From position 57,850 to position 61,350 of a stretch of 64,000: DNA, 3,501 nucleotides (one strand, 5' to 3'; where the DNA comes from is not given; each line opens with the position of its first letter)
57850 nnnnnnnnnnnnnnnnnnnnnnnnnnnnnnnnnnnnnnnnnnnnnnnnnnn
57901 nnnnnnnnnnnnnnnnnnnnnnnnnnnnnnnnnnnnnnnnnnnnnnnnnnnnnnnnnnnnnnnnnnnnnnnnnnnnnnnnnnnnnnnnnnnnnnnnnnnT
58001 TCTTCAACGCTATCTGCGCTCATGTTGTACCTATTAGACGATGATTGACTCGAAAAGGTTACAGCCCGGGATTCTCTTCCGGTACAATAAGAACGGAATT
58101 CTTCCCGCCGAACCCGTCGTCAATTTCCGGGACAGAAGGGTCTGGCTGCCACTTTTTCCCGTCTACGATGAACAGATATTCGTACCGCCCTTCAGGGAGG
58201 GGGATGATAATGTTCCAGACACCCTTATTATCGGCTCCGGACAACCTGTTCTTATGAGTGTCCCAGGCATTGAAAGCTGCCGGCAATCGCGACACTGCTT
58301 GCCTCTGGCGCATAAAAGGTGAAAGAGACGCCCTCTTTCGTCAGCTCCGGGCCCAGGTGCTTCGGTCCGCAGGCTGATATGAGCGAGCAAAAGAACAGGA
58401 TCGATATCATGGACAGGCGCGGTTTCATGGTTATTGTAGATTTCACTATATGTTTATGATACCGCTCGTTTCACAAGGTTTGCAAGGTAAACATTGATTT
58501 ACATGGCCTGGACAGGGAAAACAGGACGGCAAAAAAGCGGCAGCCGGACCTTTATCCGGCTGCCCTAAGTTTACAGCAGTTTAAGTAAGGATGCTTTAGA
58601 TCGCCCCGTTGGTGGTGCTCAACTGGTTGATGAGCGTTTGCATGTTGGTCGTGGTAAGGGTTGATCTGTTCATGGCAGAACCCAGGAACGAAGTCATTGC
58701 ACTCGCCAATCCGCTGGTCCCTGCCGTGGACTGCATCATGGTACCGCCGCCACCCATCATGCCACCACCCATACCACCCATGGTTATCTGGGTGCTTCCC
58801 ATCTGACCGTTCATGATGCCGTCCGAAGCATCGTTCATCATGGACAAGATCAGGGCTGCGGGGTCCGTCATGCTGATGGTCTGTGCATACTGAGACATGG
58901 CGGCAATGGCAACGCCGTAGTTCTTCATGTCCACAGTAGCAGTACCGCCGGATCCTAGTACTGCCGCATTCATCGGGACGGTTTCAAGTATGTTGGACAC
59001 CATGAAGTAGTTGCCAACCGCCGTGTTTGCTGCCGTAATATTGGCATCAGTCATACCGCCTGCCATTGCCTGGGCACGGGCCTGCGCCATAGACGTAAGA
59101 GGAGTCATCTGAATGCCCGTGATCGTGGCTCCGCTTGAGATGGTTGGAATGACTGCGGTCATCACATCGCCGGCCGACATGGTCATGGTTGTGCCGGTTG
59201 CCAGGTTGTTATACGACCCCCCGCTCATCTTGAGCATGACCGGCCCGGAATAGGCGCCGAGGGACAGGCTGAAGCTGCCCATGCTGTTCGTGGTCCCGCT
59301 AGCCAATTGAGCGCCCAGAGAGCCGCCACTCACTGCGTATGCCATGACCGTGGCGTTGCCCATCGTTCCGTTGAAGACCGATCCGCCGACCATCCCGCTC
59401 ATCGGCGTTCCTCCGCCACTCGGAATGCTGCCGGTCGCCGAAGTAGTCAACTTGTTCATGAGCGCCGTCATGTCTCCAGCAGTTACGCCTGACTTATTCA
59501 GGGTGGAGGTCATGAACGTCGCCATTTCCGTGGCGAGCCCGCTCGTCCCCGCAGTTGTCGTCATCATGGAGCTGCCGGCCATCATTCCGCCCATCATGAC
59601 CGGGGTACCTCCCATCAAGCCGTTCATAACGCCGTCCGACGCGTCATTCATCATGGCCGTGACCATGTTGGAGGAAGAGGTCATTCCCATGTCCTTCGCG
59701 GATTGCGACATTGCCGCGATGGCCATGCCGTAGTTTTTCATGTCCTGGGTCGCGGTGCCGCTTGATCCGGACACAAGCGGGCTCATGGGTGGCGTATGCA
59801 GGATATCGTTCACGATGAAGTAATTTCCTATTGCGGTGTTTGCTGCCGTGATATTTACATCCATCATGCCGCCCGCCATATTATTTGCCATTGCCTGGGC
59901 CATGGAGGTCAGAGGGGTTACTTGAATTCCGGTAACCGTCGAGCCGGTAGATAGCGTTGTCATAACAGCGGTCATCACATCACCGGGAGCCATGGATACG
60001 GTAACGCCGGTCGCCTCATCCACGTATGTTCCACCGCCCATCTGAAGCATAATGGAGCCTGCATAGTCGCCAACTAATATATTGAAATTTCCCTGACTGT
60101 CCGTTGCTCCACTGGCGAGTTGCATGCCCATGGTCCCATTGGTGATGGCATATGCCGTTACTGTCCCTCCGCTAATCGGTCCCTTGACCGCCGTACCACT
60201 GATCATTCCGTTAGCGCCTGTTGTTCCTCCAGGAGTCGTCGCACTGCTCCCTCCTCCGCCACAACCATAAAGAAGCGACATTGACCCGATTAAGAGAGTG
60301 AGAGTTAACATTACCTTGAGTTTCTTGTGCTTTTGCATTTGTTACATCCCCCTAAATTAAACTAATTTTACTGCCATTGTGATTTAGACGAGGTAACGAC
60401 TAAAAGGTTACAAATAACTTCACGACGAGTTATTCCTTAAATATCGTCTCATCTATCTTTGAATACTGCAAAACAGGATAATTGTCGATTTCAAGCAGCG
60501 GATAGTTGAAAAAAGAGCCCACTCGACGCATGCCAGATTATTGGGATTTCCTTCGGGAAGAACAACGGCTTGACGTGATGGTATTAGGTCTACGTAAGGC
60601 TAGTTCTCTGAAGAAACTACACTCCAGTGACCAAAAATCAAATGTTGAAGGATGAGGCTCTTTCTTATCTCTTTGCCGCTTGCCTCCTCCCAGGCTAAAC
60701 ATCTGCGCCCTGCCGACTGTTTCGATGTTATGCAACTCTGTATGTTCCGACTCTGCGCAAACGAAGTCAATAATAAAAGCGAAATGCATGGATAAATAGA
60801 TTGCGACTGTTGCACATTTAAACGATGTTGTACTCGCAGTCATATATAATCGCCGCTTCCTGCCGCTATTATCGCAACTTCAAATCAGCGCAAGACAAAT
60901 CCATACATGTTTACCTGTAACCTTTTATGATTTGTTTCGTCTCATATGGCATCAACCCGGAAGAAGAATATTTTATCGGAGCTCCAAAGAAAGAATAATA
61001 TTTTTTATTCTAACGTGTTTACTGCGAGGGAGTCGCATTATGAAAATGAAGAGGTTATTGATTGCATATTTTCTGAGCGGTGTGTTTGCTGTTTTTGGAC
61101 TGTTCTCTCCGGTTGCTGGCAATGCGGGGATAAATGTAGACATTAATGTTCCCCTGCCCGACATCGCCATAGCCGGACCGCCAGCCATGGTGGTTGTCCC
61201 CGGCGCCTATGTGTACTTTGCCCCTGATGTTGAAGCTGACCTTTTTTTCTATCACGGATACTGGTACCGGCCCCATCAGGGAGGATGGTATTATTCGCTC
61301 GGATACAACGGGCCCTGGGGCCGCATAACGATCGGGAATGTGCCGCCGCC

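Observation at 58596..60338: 12%-methionine, internally duplicated lipoprotein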

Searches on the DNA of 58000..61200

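Call 68: search_rna_families(source=window, start=58000, end=61200, threshold=evalue, max_evalue=1)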
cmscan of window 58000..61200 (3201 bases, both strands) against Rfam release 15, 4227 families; matches with E-value up to 1: 0.
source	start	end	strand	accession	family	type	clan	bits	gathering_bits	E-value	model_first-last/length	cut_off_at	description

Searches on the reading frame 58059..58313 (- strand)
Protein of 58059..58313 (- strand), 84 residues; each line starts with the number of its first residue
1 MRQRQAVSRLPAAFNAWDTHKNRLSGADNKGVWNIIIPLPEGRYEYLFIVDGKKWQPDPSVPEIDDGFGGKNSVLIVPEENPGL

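Call 5: search_protein_families(library=pfam, proteins=[window:58059-58313:-], max_evalue=1)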
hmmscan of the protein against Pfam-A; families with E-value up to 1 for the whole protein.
window:58059-58313:- (84 aa): 3 families
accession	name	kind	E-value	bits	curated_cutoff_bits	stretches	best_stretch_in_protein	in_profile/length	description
PF16561.11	AMPK1_CBM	-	1.4e-09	38.5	26.8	1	14-79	20-81/85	Glycogen recognition site of AMP-activated protein kinase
PF02922.24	CBM_48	-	0.00013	22.6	22.4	1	13-54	30-76/83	Carbohydrate-binding module 48 (Isoamylase N-terminal domain)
PF22058.2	X25_BaPul_like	-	0.038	14.5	27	1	18-58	21-59/87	Pullulanase X25 domain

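Call 6: search_protein_families(library=ncbifam, proteins=[window:58059-58313:-], max_evalue=1)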
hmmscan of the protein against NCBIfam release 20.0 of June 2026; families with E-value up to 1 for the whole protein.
window:58059-58313:- (84 aa): 4 families
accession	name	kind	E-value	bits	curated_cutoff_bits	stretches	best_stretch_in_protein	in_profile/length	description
NF003811.1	PRK05402.1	equivalog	0.0039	15.8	741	1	12-53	47-88/619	1,4-alpha-glucan branching protein GlgB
NF011293.0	PRK14705.1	equivalog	0.044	11.3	2376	1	5-39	650-683/1224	1,4-alpha-glucan branching enzyme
TIGR01515.1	branching_enzym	equivalog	0.093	11.3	463.95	1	10-46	44-82/607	1,4-alpha-glucan branching enzyme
TIGR02402.1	trehalose_TreZ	equivalog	0.24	9.7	538.8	1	27-74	26-74/545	malto-oligosyltrehalose trehalohydrolase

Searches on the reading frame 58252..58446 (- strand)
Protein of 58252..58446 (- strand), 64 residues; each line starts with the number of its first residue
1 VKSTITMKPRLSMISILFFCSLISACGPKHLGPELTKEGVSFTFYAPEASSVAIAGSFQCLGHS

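Call 5: search_protein_families(library=pfam, proteins=[window:58252-58446:-], max_evalue=1)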
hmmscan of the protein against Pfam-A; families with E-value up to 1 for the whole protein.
window:58252-58446:- (64 aa): 1 family
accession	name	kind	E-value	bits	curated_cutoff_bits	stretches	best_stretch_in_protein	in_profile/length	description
PF02922.24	CBM_48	-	0.0016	19.1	22.4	1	31-59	2-32/83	Carbohydrate-binding module 48 (Isoamylase N-terminal domain)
